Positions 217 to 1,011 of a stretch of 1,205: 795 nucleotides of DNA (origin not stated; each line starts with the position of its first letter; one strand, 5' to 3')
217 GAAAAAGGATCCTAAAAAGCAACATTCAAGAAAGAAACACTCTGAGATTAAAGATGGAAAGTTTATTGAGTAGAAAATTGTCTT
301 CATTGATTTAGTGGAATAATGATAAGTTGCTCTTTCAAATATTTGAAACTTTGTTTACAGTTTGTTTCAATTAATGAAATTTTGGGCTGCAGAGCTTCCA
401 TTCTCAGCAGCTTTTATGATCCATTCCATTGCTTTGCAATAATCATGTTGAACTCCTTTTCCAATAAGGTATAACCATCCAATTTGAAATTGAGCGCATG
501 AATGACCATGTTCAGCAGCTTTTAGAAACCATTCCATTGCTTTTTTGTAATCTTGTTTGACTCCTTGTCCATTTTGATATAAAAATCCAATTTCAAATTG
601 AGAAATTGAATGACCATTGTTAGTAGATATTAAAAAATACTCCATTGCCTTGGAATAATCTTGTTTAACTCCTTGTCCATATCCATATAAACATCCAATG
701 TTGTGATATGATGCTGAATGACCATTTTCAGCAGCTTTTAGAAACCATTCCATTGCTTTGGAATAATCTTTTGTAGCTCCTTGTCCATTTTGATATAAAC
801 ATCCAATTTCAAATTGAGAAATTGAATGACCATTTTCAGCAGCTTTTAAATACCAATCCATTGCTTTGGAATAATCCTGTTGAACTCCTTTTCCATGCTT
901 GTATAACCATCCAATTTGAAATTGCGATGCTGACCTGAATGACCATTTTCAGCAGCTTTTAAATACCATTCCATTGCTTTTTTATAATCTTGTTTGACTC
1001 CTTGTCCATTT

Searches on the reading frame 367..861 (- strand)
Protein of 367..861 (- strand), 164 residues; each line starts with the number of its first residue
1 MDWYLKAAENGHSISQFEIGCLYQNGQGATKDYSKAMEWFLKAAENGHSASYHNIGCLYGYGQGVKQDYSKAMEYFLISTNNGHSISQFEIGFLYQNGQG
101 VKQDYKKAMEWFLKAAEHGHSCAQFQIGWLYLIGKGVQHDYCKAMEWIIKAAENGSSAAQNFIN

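Call 7: find_encoding_contigs(protein=window:367-861:-, flank=10000, max_places=6)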
Protein window:367-861:- (164 aa): no gene with exactly this product is on record in the collection.

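Call 10: find_homologous_proteins(query=window:367-861:-)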
Query window:367-861:- (164 aa): 668 proteins with E <= 0.001 among 3270 candidates; the best 120 are listed.
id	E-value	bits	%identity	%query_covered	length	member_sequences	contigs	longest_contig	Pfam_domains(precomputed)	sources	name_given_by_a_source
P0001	2.6e-47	179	36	96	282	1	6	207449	PF23310.2,PF08238.19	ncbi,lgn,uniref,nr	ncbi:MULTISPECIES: tetratricopeptide repeat protein [unclassified Acinetobacter]|uniref:tetratricope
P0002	5.7e-47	178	41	97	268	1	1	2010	PF08238.19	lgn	-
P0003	1.2e-43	167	31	96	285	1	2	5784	PF23310.2,PF08238.19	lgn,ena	-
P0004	1.8e-41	160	37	87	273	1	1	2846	PF08238.19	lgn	-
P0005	1.0e-40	157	42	89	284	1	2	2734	PF23310.2,PF08238.19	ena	-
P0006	1.3e-40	157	38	98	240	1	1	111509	PF23310.2,PF08238.19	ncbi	ncbi:HCP-like protein, partial [Backusella circina FSU 941]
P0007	3.2e-39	152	42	98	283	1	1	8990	PF08238.19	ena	-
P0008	1.0e-38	151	37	91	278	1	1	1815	PF08238.19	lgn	-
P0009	1.7e-38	150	67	57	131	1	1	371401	PF08238.19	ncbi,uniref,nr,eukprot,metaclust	ncbi:predicted protein [Naegleria gruberi]|uniref:Predicted protein n=1 Tax=Naegleria gruberi TaxID=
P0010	3.0e-37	146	37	95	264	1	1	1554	PF13715.13,PF23310.2,PF13620.13,PF08238.19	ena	-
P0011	4.0e-37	146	39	98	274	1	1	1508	PF23310.2,PF13432.13,PF08238.19,PF07719.24,PF20308.5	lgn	-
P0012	6.2e-37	145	29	97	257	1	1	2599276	PF08238.19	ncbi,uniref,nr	ncbi:hypothetical protein KI688_011105 [Linnemannia hyalina]|uniref:HCP-like protein n=1 Tax=Linnema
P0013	2.0e-36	143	45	89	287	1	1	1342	PF23310.2,PF08238.19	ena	-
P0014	2.0e-36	143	36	96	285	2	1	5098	PF00515.35,PF13424.13,PF13176.13,PF08238.19,PF13181.13,PF07719.24,PF13374.13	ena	-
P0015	2.3e-36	143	35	99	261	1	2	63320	PF08238.19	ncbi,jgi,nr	ncbi:MAG: sel1 repeat family protein [Candidatus Cloacimonetes bacterium]|nr:sel1 repeat family prot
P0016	4.8e-36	142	39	96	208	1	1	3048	PF08238.19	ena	-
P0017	9.1e-36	141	42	96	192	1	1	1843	PF08238.19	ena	-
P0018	1.3e-35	141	35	97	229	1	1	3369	PF13715.13,PF08238.19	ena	-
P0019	1.3e-35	141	41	82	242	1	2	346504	PF08238.19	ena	-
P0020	2.8e-35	140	41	93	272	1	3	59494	PF00515.35,PF08238.19,PF07719.24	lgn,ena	-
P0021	4.0e-35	139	42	84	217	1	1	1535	PF23310.2,PF08238.19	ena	-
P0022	8.5e-35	138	41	60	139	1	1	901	PF08238.19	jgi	-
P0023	1.3e-34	137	38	93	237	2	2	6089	PF08238.19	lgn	-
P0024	2.7e-34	136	35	96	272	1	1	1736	PF23310.2,PF13432.13,PF08238.19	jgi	jgi:TPR repeat protein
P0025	6.2e-34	135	43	93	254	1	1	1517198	PF08238.19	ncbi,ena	-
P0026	1.9e-33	134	52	75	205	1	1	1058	PF08238.19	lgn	-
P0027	2.3e-33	133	42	91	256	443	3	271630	PF13176.13,PF13432.13,PF08238.19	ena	-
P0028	3.2e-33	133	51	67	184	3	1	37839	PF08238.19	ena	-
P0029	3.3e-33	133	44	98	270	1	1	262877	PF13414.13,PF13432.13,PF13428.13,PF08238.19,PF07719.24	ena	-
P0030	1.3e-32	131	43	99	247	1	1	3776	PF08238.19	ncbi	-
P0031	2.4e-32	130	37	91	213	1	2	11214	PF23310.2,PF08238.19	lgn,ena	-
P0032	3.3e-32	130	40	95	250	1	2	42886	PF23310.2,PF08238.19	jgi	-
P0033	7.0e-32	129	57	53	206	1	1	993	PF08238.19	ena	-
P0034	8.1e-32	128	37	97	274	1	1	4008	PF08238.19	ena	-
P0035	1.0e-31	128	40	79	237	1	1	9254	PF08238.19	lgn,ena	-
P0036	1.7e-31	127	43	90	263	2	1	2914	PF08238.19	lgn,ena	-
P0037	2.6e-31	127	39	97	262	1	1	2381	PF08238.19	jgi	jgi:TPR repeat protein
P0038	9.9e-31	125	40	96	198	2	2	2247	PF08238.19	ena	-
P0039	1.2e-30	125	38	74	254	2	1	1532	PF08238.19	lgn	-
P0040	1.2e-30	124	40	91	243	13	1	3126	PF13432.13,PF08238.19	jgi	-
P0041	1.4e-30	124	39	85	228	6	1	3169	PF13715.13,PF23310.2,PF13620.13,PF08238.19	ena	-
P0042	2.1e-30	124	42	82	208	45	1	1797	PF08238.19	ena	-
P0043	2.3e-30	124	40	97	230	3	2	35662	PF08238.19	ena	-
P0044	2.3e-30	124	40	99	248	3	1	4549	PF08238.19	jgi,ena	-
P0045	3.0e-30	123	42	93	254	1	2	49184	PF13414.13,PF08238.19,PF07719.24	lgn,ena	-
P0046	4.6e-30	123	38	70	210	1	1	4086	PF08238.19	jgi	-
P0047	8.8e-30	122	44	93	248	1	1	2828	PF03544.20,PF08238.19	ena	-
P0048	8.8e-30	122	40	97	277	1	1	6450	PF08238.19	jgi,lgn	jgi:hypothetical protein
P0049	1.5e-29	121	35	85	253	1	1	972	PF08238.19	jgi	jgi:hypothetical protein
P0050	1.6e-29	121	39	98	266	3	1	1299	PF14559.13,PF00515.35,PF13424.13,PF13176.13,PF13432.13,PF08238.19,PF07719.24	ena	-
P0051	2.2e-29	120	35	91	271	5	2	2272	PF23310.2,PF08238.19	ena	-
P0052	2.5e-29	120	37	86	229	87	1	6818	PF08238.19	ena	-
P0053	2.7e-29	120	38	89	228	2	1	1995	PF08238.19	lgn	-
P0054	2.9e-29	120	35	99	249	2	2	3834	PF08238.19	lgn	-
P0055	7.0e-29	119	38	96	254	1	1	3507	PF08238.19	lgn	-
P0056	8.9e-29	118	33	98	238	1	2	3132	PF08238.19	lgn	-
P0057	1.9e-28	117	31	99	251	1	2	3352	PF08238.19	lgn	-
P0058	3.1e-28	117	37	94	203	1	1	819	PF13432.13,PF08238.19,PF07719.24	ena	-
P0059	3.3e-28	117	43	79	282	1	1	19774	PF08238.19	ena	-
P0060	3.4e-28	117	39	91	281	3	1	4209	PF08238.19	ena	-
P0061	5.8e-28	116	43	82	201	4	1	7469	PF08238.19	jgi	jgi:TPR repeat protein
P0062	6.4e-28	116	34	97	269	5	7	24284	PF23310.2,PF08238.19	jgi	-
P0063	6.6e-28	116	43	98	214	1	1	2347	PF08238.19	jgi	jgi:TPR repeat protein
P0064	7.0e-28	116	38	97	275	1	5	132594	PF08238.19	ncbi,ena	-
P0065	7.1e-28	116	44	93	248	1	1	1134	PF03544.20,PF08238.19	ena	-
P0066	7.2e-28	115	36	97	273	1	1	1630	PF08238.19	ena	-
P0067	9.1e-28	115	40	97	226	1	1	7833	PF23310.2,PF08238.19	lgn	-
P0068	1.5e-27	114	39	87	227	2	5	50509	PF08238.19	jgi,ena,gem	-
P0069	2.6e-27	114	40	86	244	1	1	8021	PF08238.19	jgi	jgi:hypothetical protein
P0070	4.0e-27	113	34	99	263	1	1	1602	PF23310.2,PF13432.13,PF08238.19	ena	-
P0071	4.7e-27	113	35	95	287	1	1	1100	PF00515.35,PF13424.13,PF08238.19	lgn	-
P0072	9.2e-27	112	39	91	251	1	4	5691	PF08238.19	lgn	-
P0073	9.5e-27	112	35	90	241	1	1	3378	PF00515.35,PF13432.13,PF08238.19,PF14903.12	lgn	-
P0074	1.1e-26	112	35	86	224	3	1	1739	PF08238.19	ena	-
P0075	1.1e-26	112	36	96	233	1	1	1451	PF08238.19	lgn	-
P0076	1.4e-26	111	34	100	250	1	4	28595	PF08238.19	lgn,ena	-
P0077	1.6e-26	111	37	98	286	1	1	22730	PF08238.19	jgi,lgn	jgi:TPR repeat protein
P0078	1.6e-26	111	36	83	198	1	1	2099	PF23310.2,PF08238.19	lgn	-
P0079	2.3e-26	111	42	93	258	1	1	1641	PF03544.20,PF08238.19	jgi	-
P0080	2.4e-26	111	35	91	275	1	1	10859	PF08238.19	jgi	jgi:TPR repeat protein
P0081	2.9e-26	110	38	83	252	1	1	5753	PF08238.19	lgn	-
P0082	3.3e-26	110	41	77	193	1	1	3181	PF08238.19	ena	-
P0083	3.5e-26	110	36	93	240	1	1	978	PF08238.19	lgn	-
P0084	3.5e-26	110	34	92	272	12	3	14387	PF08238.19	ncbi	-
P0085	3.7e-26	110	32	98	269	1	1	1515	PF13432.13,PF08238.19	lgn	-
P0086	4.9e-26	110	35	97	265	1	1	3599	PF13511.12,PF08238.19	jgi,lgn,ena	-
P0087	7.3e-26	109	38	72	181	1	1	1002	PF08238.19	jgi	jgi:TPR repeat protein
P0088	7.3e-26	109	42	82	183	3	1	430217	PF08238.19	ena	-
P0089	9.2e-26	109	45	69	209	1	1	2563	PF08238.19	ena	-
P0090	1.5e-25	108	31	87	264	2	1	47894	PF08238.19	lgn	-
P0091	1.7e-25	108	36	98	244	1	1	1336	PF08238.19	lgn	-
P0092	2.0e-25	108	39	88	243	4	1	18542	PF08238.19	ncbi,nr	ncbi:hypothetical protein BGZ91_009786 [Linnemannia elongata]|nr:hypothetical protein BGZ91_009786 [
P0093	2.8e-25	107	40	82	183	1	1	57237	PF08238.19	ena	-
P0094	2.9e-25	107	33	91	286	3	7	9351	PF08238.19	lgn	-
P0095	3.5e-25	107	42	82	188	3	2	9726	PF08238.19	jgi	jgi:TPR repeat protein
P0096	3.6e-25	107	36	86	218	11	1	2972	PF08238.19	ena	-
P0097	4.6e-25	106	39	96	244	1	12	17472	PF08238.19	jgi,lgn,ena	jgi:TPR repeat protein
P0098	4.8e-25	106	42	76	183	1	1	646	PF08238.19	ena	-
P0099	7.0e-25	106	37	96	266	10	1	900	PF08238.19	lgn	-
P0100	7.2e-25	106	34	95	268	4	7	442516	PF08238.19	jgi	jgi:TPR repeat protein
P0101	8.3e-25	106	31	98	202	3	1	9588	PF08238.19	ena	-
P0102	1.6e-24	105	47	70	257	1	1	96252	PF08238.19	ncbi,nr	ncbi:hypothetical protein BGX23_006944 [Mortierella sp. AD031]|nr:hypothetical protein BGX23_006944 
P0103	2.6e-24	104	42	67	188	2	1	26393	PF08238.19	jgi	jgi:TPR repeat protein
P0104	2.8e-24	104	40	77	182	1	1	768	PF08238.19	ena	-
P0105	3.7e-24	103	38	91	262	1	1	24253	PF13432.13,PF08238.19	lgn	-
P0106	4.1e-24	103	39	98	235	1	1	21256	PF23310.2,PF08238.19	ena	-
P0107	4.5e-24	103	42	76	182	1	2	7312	PF08238.19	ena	-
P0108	5.9e-24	103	31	90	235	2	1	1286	PF08238.19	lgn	-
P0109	5.9e-24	103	32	94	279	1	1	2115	PF08238.19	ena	-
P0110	7.3e-24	102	29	97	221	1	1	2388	PF08238.19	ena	-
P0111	7.6e-24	102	36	98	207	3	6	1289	PF13424.13,PF08238.19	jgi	-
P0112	8.2e-24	102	42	76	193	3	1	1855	PF08238.19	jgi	-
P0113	1.1e-23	102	36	73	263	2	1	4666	PF23310.2,PF08238.19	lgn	-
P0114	1.1e-23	102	26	99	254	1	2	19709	PF13432.13,PF08238.19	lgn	-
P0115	1.2e-23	102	39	73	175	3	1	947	PF08238.19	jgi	-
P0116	1.4e-23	102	46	75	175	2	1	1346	PF08238.19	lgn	-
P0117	1.5e-23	101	40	79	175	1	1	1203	PF23310.2,PF08238.19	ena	-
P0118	1.8e-23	101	38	95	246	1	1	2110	PF08238.19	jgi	jgi:TPR repeat protein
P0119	2.6e-23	101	36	82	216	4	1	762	PF08238.19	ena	-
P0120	2.8e-23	101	42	70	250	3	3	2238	PF08238.19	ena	-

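Call 13: find_encoding_contigs(protein=P0009, flank=10000, max_places=4)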
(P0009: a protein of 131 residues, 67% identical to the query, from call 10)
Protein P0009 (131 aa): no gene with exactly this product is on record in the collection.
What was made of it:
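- Tried and rejected: Exact look-up of the 164-aa product, and of the Naegleria protein, in the contig index: neither is on record (calls 7, 13).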

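Call 19: list_cluster_members(proteins=[P0009])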
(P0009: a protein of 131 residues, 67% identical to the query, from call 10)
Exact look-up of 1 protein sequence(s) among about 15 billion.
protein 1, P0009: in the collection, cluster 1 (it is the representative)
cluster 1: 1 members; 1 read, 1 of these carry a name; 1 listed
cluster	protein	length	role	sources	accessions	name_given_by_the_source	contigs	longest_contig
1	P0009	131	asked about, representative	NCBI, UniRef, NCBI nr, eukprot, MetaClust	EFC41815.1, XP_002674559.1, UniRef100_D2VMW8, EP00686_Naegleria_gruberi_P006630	predicted protein [Naegleria gruberi] | Predicted protein n=1 Tax=Naegleria gruberi TaxID=5762 RepID=D2VMW8_NAEGR | uncharacterized protein NAEGRDRAFT_70287 [Naegleria gruberi]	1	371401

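Call 20: find_related_loci(query=window:367-861:-, collection=viral_contigs, flank=5000)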
Query window:367-861:- (164 aa) in viral_contigs; peptide patterns used: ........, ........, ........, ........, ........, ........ (x = any residue, [..] = any of these).
1 stretches matched a pattern; 1 encode a relative of the query (tblastn E <= 1e-3); 1 distinct loci.
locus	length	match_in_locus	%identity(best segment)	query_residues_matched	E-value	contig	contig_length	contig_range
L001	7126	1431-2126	37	3-163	3e-25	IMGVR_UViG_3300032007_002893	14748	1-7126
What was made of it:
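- Tried and rejected: Viral gave one hit at 37% (call 20).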

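Call 21: find_related_loci(query=window:367-861:-, collection=metagenome_contigs, flank=5000)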
Query window:367-861:- (164 aa) in metagenome_contigs; peptide patterns used: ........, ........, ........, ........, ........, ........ (x = any residue, [..] = any of these).
286 stretches matched a pattern; 262 encode a relative of the query (tblastn E <= 1e-3); the best 80 are kept; 79 distinct loci.
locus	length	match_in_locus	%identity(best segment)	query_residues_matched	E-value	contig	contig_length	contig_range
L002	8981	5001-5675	53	1-163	9e-53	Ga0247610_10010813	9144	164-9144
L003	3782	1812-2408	54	1-163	1e-52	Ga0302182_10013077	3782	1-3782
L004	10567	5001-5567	56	1-163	2e-52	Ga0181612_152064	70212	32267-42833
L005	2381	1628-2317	51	1-163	1e-51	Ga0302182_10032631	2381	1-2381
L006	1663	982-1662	54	1-163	1e-51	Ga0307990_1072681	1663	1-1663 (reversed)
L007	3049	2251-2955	51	1-163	1e-49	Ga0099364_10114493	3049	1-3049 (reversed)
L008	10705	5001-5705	51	1-163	8e-49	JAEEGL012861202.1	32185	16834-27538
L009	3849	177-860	52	1-163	8e-48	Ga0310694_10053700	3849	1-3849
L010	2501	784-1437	50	1-163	5e-48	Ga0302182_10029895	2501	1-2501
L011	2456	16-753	52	1-163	5e-48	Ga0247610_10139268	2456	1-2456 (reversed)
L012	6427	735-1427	46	2-163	1e-47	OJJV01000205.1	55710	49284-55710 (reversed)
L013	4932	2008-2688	48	1-163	2e-47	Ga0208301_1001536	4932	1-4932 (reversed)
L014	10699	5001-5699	46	1-161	4e-47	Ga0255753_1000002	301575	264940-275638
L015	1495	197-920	54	1-163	1e-48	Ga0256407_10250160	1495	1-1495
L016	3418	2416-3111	47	1-163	2e-47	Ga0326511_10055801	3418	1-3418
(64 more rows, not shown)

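Call 28: search_protein_families(library=pfam, proteins=[window:367-861:-, P0009], max_evalue=0.01)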
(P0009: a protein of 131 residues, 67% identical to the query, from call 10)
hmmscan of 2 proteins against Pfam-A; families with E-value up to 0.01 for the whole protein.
window:367-861:- (164 aa): 5 families
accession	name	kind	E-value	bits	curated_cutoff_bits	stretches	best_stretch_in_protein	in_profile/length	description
PF08238.18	Sel1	-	4.6e-44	147.7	30.7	4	86-120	2-36/36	Sel1 repeat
PF13963.11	Transpos_assoc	-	0.00086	19.9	27.7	0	26-78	7-58/74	Transposase-associated domain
PF19343.5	HAM1_N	-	0.002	17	27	0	30-50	323-343/630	HAM1-like, N-terminal domain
PF23310.1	TPR_27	-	0.0033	17.5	27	0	103-150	43-90/110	Plant tetratrico peptide repeats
PF20023.5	WSLR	-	0.0061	17.3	27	0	142-151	30-39/39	Wolframin Sel1-like repeat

P0009 (131 aa): 2 families
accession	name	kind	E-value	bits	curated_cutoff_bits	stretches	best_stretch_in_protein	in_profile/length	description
PF08238.18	Sel1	-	1.2e-21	76.8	30.7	2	44-78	2-36/36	Sel1 repeat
PF13181.12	TPR_8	-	0.0029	18.1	25.7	0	59-75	13-29/34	Tetratricopeptide repeat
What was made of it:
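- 367..861 (-): Intact 164-aa ORF with a TGA stop. It consists of a lone second helix, four complete Sel1-like repeats (D, A, B, C) and a short C-terminal helix. Call 28 (Pfam Sel1, 147.7 bits against a cut-off of 30.7, 4 repeats).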

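Call 30: search_protein_representatives(protein=window:367-861:-)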
Query: 164 residues. Proteins with E-value up to 0.001 (for the whole library): 228520; up to 1e-10: 126728; up to 1e-30: 25536. The best 150 are listed.
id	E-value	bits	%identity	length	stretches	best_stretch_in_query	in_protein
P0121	0.0e+00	1082.1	28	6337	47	6-162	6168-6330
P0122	2.8e-279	931.9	43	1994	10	2-160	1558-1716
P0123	2.1e-215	724.1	39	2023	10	2-157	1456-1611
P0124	2.0e-205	691.6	35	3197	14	3-160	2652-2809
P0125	1.2e-201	679.3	37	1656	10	4-161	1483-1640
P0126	2.3e-200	675.1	42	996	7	2-163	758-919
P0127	7.5e-192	647.4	40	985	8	3-153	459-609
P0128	2.3e-191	645.8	36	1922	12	6-156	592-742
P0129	8.3e-188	634.2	41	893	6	2-160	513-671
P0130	3.4e-186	629.0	37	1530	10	3-160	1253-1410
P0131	3.1e-183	619.4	40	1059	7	2-161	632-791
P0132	1.1e-181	614.3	39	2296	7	2-161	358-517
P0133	1.4e-180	610.7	33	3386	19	2-144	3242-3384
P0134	3.9e-179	606.0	36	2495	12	2-160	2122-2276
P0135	8.6e-178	601.7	38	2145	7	2-159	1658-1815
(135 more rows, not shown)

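Call 35: find_related_loci(query=window:367-861:-, collection=genome_contigs, flank=3000)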
Query window:367-861:- (164 aa) in genome_contigs; peptide patterns used: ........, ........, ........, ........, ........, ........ (x = any residue, [..] = any of these).
166 stretches matched a pattern; 139 encode a relative of the query (tblastn E <= 1e-3); the best 80 are kept; 80 distinct loci.
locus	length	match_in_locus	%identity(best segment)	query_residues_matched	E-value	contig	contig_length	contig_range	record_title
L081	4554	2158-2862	53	1-163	2e-52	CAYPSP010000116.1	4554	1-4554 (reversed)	MAG TPA_asm: uncultured Dehalococcoidales bacterium isolate SRP191223_co2_113 genome assembly, contig: NODE_23901_length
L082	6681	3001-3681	51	1-163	1e-49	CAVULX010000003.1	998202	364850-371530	MAG: uncultured Parachlamydiaceae bacterium isolate MFD06435.bin.2.181 genome assembly, contig: contig_46148, whole geno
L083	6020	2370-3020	52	1-163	8e-49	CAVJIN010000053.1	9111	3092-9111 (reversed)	bacterium isolate H07676-L1_cleanbin_000046 genome assembly, contig: Spades_H07676-L1_contig_6424, whole genome shotgun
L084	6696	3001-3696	53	1-163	2e-48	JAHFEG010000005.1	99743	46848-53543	MAG: Myxococcales bacterium isolate nzgw263 NODE_288_length_99744_cov_4.668430, whole genome shotgun sequence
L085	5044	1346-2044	47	1-163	2e-47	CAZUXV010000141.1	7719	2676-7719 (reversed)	MAG TPA_asm: uncultured Oscillospiraceae bacterium isolate SRP278969_co2_592 genome assembly, contig: NODE_13196_length_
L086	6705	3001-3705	45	1-163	6e-46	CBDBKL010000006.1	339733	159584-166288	MAG: Bdellovibrionales bacterium isolate b14a1e32-c179-49f3-8106-4c73ff456aa6 genome assembly, contig: contig_6, whole g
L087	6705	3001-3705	46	1-163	7e-46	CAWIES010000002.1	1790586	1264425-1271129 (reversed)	MAG: uncultured Alphaproteobacteria bacterium isolate MFD04540.bin.1.6 genome assembly, contig: contig_2605, whole genom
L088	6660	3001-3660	49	1-163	1e-44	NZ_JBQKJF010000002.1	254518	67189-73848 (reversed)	Mitsuokella jalaludinii strain LCP21S3_H7 contig00002, whole genome shotgun sequence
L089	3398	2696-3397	46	1-163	9e-45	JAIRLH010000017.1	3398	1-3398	MAG: Elusimicrobiota bacterium isolate Cc175_bin38 k119_2520976, whole genome shotgun sequence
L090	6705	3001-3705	48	1-163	2e-44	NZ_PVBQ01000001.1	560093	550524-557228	Sphingobacterium haloxyli strain 5JN-11 ZB100000, whole genome shotgun sequence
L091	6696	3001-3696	46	3-164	8e-44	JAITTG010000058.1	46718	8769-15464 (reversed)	MAG: Candidatus Parendomicrobium reticulitermitis isolate Rs511_bin47 k119_2026234, whole genome shotgun sequence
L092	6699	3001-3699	46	1-160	1e-43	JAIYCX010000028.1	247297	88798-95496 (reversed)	MAG: Proteobacteria bacterium isolate H1_MAG_00014 pond_H1_MAG_00014_000000000010, whole genome shotgun sequence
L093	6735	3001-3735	46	1-160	2e-43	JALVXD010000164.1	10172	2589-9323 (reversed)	MAG: Campylobacteraceae bacterium isolate M10_metabat2_scaf2bin.065 M10_NODE_3592_length_10172_cov_4.650871, whole genom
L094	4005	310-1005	44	1-160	3e-43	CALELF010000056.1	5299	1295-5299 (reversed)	MAG TPA_asm: uncultured Synergistaceae bacterium isolate SRR6425801_bin.0_CONCOCT_v1.1_MAG genome assembly, contig: ERZ1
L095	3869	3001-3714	46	1-161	7e-43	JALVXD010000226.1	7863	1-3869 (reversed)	MAG: Campylobacteraceae bacterium isolate M10_metabat2_scaf2bin.065 M10_NODE_5541_length_7863_cov_7.335703, whole genome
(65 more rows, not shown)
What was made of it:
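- Closest known: Bacterial Sel1-like repeat proteins with solved structures: LceB of Legionella pneumophila. Different: Identity to bacterial relatives is at most 53% (call 35).
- Tried and rejected: Bacterial and archaeal genomes reached at most 53% (call 35).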
